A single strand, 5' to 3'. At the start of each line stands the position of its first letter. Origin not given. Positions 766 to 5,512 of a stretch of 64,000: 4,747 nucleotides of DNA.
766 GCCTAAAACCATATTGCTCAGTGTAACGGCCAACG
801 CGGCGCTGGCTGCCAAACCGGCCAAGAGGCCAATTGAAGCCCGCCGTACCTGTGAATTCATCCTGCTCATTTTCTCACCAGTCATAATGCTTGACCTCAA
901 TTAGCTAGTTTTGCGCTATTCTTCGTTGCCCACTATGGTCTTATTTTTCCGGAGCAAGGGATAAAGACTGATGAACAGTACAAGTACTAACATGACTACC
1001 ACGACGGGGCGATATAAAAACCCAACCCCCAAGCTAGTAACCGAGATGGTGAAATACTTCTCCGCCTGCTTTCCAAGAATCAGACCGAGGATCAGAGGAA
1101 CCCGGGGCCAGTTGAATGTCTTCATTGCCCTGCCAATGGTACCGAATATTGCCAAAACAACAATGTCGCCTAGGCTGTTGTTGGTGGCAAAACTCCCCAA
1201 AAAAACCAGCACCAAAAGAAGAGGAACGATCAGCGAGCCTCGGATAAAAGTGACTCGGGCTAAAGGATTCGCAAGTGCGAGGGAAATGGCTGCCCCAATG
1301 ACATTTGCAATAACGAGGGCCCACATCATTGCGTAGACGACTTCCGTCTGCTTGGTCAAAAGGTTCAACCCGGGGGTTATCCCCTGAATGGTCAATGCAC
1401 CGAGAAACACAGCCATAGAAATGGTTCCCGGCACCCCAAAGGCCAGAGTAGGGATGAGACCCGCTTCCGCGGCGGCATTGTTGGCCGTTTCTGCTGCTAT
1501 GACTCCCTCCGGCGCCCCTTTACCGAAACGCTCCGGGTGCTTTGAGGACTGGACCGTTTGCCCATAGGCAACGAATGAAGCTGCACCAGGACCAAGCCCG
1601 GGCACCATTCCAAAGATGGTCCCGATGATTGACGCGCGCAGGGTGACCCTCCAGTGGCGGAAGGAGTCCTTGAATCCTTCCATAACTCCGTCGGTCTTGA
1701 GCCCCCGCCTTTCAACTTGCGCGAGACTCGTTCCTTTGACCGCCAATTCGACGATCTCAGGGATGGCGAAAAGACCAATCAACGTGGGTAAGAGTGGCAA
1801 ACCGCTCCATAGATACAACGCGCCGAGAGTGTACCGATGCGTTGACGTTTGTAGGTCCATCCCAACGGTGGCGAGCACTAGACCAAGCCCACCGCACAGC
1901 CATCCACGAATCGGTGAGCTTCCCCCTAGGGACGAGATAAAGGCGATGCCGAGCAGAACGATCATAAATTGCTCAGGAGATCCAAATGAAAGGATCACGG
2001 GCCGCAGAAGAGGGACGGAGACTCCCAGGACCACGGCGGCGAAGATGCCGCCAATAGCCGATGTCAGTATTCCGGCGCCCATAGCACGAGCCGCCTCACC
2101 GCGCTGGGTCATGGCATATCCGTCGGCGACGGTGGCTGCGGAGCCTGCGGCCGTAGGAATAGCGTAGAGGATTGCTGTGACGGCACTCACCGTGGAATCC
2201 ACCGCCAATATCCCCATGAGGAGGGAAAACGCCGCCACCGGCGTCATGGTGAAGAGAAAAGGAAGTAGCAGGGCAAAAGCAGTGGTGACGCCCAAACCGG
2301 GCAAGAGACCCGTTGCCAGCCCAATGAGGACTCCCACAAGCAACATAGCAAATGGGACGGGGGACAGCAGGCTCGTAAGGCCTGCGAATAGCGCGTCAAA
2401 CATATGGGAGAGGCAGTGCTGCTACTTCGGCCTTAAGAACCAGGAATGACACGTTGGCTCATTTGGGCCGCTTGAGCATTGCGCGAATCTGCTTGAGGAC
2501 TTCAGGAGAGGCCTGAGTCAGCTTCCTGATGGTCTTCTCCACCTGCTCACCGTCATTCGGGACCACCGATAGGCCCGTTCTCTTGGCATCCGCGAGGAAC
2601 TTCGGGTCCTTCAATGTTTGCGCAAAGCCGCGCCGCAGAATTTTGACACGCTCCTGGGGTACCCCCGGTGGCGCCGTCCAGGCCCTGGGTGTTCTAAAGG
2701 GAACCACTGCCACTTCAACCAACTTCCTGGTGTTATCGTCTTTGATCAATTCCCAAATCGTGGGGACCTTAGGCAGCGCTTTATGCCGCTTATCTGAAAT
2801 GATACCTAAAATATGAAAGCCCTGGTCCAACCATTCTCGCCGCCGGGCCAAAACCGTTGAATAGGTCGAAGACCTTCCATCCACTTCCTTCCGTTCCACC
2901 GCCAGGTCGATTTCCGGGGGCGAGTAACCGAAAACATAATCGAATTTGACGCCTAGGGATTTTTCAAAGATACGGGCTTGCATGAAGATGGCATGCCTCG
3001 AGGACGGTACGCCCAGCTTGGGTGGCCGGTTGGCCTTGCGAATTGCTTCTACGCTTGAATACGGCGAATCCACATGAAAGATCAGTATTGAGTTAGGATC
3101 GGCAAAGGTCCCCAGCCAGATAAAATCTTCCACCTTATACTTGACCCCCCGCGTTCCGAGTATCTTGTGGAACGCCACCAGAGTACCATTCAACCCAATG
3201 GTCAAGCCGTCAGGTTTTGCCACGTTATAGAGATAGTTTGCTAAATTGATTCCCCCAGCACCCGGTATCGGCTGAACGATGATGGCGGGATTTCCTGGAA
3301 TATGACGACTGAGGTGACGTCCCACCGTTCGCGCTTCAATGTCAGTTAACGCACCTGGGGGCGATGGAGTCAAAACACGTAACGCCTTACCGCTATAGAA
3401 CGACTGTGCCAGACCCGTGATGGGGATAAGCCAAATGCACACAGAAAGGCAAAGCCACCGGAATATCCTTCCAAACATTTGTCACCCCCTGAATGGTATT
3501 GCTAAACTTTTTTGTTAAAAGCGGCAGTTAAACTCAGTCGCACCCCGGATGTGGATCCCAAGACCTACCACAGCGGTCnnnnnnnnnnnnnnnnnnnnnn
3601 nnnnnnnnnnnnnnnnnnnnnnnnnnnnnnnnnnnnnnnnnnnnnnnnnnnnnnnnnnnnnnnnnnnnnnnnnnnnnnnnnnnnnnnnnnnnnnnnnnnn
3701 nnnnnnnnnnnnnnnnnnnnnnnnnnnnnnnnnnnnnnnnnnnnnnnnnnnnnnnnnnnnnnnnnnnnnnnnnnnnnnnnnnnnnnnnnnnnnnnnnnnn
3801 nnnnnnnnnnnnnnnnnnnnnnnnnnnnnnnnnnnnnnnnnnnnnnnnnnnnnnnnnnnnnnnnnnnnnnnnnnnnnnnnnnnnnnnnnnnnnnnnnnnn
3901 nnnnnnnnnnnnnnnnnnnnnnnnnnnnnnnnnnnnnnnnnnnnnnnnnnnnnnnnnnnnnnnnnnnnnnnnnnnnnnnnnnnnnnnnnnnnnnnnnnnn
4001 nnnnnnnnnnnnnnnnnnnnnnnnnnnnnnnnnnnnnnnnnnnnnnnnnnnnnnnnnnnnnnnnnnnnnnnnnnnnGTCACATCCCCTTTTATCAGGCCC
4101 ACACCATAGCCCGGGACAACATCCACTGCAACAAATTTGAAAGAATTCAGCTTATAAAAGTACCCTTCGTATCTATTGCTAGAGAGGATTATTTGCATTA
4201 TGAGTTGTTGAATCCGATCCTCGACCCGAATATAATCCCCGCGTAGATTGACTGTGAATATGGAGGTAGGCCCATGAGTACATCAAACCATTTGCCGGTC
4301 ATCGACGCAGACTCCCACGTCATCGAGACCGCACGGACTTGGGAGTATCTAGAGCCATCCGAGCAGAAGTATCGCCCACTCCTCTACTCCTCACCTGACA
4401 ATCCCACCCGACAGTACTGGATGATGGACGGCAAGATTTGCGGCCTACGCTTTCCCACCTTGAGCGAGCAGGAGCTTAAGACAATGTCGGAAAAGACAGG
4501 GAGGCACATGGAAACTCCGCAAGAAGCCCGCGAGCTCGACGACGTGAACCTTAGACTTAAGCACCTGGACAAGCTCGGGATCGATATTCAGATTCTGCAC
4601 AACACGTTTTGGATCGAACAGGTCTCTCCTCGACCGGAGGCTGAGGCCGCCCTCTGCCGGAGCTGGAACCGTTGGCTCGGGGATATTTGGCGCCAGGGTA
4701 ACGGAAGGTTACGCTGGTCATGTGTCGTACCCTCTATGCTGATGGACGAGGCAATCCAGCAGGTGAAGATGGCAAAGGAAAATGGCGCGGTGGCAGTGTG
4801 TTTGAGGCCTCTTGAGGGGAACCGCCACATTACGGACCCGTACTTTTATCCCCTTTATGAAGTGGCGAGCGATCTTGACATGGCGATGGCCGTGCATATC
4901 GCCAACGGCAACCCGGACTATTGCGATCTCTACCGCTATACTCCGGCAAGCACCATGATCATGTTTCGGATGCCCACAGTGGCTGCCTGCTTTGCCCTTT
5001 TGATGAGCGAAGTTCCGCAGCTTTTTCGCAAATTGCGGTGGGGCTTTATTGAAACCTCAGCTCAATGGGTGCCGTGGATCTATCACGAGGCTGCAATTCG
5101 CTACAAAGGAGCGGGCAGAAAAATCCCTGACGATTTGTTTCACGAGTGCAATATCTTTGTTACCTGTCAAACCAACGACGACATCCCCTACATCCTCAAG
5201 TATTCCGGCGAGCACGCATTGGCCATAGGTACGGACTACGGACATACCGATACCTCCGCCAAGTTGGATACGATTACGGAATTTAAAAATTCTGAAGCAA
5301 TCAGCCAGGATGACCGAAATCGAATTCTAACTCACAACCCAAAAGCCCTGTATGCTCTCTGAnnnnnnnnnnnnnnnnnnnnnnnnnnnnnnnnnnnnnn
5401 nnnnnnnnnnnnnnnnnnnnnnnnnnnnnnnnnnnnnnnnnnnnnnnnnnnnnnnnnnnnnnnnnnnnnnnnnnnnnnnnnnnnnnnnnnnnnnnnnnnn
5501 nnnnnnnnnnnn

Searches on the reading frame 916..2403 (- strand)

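Call 7: search_protein_families(library=pfam, proteins=[window:916-2403:-], max_evalue=0.01)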
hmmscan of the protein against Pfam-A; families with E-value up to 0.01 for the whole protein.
window:916-2403:- (495 aa): 1 family
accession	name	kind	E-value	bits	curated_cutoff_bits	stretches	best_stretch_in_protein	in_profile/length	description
PF01970.21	TctA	-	2.1e-122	409.3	28.9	1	19-439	2-423/423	Tripartite tricarboxylate transporter TctA family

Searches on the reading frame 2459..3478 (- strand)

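Call 7: search_protein_families(library=pfam, proteins=[window:2459-3478:-], max_evalue=0.01)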
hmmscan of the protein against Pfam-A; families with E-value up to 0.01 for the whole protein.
window:2459-3478:- (339 aa): 1 family
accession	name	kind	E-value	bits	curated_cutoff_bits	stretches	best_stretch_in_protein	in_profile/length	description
PF03401.19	TctC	-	9.2e-13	48.8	27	1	65-330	16-271/274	Tripartite tricarboxylate transporter family receptor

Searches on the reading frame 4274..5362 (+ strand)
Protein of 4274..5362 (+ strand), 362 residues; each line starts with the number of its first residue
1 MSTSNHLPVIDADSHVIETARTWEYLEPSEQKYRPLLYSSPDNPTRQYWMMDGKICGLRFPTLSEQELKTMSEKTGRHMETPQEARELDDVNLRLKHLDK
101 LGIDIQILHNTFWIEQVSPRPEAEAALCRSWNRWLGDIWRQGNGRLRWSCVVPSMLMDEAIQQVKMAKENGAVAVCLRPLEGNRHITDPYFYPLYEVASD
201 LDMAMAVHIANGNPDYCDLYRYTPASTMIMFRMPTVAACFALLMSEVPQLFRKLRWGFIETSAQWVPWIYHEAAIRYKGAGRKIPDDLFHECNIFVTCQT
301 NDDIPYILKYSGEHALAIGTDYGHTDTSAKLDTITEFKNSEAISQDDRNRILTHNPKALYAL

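Call 7: search_protein_families(library=pfam, proteins=[window:4274-5362:+], max_evalue=0.01)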
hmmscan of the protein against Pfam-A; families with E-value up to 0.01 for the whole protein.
window:4274-5362:+ (362 aa): 1 family
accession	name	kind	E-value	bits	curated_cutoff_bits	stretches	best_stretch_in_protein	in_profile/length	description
PF04909.20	Amidohydro_2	-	2.7e-10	40.9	26.4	1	121-258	55-176/289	Amidohydrolase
